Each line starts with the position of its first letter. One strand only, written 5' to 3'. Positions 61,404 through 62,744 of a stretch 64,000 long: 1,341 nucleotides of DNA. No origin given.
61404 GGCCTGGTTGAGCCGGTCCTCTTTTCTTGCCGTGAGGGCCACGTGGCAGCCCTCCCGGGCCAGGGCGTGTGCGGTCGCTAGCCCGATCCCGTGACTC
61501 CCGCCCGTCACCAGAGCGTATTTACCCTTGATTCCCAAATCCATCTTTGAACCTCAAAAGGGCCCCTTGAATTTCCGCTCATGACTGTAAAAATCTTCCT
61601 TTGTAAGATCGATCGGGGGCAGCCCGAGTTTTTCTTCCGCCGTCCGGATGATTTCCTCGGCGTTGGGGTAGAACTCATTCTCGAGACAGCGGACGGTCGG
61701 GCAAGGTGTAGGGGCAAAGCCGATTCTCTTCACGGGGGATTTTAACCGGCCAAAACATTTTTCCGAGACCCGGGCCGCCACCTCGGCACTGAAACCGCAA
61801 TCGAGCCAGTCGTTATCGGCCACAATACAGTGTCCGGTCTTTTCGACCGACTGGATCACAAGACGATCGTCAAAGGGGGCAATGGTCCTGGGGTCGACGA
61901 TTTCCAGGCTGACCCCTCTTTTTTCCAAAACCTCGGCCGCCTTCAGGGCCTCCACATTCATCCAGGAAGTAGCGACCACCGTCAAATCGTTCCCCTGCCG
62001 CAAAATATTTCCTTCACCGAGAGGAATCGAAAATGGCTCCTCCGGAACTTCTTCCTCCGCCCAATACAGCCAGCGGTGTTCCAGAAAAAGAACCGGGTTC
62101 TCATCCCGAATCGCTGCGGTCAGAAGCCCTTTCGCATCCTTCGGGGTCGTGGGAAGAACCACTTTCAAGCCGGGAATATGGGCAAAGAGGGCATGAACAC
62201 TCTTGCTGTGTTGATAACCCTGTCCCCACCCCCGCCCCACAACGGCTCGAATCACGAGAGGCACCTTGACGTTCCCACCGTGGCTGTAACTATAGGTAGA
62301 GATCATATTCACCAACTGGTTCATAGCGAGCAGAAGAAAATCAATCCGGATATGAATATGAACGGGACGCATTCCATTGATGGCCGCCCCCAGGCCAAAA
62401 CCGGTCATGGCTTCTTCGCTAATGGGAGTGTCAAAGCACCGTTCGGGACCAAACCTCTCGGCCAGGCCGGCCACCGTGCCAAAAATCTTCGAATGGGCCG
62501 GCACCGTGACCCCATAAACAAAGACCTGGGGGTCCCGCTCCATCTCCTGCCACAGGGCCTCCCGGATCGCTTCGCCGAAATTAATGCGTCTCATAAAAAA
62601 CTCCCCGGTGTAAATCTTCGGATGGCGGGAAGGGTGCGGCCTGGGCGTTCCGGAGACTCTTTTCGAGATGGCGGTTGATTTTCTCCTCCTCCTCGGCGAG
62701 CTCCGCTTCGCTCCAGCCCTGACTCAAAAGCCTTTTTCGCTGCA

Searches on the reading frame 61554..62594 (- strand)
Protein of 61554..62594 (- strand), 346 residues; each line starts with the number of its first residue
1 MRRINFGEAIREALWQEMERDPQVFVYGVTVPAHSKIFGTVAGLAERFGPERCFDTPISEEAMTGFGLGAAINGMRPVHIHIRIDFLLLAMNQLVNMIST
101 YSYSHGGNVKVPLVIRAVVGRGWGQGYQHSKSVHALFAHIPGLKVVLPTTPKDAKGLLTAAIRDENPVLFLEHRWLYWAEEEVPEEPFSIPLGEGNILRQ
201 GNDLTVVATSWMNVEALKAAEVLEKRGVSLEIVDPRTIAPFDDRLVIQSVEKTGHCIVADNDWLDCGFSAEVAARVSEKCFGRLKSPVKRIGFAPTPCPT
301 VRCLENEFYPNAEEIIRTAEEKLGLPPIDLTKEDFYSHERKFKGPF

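Call 49: find_encoding_contigs(protein=window:61554-62594:-, flank=10000, max_places=2)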
Protein window:61554-62594:- (346 aa): 8 contigs read that carry it; 2 places shown.
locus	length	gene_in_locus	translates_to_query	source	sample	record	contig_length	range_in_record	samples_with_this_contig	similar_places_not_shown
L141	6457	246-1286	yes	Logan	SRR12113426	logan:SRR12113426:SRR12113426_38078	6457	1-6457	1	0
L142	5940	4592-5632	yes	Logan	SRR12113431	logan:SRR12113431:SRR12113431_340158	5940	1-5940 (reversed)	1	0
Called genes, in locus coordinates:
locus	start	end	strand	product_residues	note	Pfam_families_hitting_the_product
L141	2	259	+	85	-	?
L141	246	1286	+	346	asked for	PF02779:Transket_pyr, PF02780:Transketolase_C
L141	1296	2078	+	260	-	PF00106:adh_short, PF08659:KR (weak), PF13561:adh_short_C2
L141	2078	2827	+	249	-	PF00535:Glycos_transf_2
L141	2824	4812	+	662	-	PF02310:B12-binding, PF04055:Radical_SAM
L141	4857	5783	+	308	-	PF01370:Epimerase, PF13460:NAD_binding_10, PF16363:GDP_Man_Dehyd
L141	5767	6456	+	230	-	?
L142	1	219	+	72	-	?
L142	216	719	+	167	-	PF13238:AAA_18 (weak), PF13671:AAA_33 (weak), PF01202:SKI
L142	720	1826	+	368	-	PF00465:Fe-ADH, PF13685:Fe-ADH_2 (weak), PF01761:DHQ_synthase, PF24621:DHQS_C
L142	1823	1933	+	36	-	-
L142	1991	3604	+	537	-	-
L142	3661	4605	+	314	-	PF00676:E1_dh, PF13292:DXP_synthase_N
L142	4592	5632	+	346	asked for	PF02779:Transket_pyr, PF02780:Transketolase_C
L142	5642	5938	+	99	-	?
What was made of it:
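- Tried and rejected: Extending along the source contig: this failed, because the look-ups returned only short per-run contigs (call 49).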
